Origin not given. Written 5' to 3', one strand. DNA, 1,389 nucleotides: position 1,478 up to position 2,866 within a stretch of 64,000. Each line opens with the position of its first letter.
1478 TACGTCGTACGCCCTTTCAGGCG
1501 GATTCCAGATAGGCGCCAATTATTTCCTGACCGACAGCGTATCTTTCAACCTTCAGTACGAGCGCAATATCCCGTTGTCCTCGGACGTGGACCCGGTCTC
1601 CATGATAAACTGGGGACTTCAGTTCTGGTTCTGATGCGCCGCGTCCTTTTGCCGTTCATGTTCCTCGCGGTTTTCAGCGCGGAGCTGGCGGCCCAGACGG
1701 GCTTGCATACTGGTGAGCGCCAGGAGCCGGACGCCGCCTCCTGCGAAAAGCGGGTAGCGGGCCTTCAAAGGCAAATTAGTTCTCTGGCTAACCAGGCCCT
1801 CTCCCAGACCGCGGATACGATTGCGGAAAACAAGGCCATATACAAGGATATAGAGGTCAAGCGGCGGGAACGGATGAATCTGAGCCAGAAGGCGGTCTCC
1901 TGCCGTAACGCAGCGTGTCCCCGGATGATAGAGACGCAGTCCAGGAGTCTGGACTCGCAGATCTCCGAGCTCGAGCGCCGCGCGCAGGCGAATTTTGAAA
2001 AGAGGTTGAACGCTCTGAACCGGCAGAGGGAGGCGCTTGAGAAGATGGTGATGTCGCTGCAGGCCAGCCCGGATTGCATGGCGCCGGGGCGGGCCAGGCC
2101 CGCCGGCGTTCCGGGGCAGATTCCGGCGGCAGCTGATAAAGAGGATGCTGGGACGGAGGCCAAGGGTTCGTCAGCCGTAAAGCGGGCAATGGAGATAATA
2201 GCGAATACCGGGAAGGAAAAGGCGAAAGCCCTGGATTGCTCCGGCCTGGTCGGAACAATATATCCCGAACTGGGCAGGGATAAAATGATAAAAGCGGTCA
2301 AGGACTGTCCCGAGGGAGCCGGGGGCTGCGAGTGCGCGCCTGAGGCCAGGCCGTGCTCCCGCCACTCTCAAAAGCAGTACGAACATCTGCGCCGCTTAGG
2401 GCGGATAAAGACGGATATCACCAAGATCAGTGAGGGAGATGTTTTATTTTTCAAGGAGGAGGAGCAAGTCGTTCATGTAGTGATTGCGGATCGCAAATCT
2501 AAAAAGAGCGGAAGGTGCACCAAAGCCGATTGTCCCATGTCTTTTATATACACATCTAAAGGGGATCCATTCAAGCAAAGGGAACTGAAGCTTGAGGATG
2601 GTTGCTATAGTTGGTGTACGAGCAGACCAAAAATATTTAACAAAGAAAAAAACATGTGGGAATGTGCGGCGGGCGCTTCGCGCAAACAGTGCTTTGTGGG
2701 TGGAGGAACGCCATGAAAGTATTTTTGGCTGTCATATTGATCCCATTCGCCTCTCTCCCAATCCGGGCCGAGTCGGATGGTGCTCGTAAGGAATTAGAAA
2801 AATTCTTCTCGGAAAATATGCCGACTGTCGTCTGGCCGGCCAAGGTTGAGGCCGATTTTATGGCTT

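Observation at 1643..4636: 809-bp perfectly identical block with razor-sharp boundaries inside otherwise diverged paralog cassettes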

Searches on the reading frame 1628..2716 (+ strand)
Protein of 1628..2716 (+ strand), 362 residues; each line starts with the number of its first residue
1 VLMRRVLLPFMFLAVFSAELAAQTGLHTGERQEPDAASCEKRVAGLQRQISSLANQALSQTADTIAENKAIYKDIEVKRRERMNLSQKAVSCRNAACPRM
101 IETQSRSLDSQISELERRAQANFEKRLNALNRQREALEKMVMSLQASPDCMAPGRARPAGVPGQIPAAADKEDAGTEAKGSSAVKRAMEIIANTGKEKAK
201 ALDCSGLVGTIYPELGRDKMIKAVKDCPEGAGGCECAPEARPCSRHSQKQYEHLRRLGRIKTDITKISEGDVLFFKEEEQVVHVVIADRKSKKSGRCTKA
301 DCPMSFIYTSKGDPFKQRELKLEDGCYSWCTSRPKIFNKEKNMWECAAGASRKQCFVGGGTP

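Call 4: search_protein_families(library=pfam, proteins=[window:1628-2716:+], max_evalue=0.1)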
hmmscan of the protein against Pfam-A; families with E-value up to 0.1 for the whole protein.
window:1628-2716:+ (362 aa): 3 families
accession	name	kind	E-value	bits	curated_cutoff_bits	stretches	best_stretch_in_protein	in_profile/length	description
PF00877.26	NLPC_P60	-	0.00012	22.4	23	1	198-286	10-70/105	NlpC/P60 family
PF22967.3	Ig_NUP210_1st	-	0.034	14.7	27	0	320-338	23-42/92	NUP210 Ig-like domain 1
PF23991.1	DUF7310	-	0.084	13.8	40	0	105-146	25-65/83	Coiled-coil region of unknown function (DUF7310)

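Call 39: search_solved_structures(query=A1, max_evalue=1, show_alignments=3)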
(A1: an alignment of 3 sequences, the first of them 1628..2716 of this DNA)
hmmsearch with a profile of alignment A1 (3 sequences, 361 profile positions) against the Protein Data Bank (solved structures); distinct sequences matched with E-value up to 1: 3.
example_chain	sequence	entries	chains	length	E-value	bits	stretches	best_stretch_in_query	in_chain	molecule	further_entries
1sma_A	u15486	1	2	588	0.44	12.7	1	238-291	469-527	MALTOGENIC AMYLASE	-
1gvi_A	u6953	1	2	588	0.44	12.7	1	238-291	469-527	MALTOGENIC AMYLASE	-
5kb0_A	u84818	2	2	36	0.5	12.5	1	107-139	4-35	Pb(II)Zn(II)(GRAND Coil Ser-L16CL30H)3+ | Hg(II)Zn(II)(GRAND Coil Ser-L16CL30H)3+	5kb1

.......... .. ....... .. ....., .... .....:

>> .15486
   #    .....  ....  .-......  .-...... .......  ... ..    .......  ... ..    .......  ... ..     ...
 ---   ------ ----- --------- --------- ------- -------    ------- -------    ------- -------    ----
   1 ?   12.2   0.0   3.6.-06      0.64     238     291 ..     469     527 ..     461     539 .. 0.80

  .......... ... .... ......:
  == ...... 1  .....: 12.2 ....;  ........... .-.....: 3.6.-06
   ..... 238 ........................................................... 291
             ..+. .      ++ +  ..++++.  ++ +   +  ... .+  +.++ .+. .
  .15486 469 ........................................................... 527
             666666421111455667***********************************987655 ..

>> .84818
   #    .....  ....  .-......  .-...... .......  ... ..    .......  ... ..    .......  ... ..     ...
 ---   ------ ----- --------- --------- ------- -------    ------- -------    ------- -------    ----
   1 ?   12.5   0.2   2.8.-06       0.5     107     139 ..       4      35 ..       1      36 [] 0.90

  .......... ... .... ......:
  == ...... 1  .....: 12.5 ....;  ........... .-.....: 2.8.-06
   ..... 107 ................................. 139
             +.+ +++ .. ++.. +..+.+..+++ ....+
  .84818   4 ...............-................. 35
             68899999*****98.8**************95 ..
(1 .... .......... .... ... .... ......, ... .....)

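Call 55: search_protein_families(library=ncbifam, proteins=[window:1634-2716:+], max_evalue=0.1)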
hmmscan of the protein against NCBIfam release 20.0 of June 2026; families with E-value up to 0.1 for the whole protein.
window:1634-2716:+ (360 aa): 2 families
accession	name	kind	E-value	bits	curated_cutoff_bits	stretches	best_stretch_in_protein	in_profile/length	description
NF052682.1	morpho_FcmC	equivalog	0.0022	18.3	90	1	91-144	57-110/159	filament morphology membrane protein FcmC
NF045487.1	ASRP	equivalog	0.018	13.7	300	1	34-143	312-403/593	archaea-specific SMC-related protein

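Call 71: search_protein_families(library=phrogs, proteins=[window:1634-2716:+], max_evalue=0.01)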
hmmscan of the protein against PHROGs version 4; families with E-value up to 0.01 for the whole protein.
window:1634-2716:+ (360 aa): 2 families
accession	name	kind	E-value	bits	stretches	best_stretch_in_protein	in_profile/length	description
phrog_329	-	tail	0.00013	21.4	1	171-287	531-622/949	minor tail protein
phrog_937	-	other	0.0012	20.2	0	101-143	4-49/115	hemolysin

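Call 72: search_protein_families(library=padloc, proteins=[window:1634-2716:+], max_evalue=0.01)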
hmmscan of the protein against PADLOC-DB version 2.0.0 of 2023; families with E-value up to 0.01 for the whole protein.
window:1634-2716:+ (360 aa): 0 families
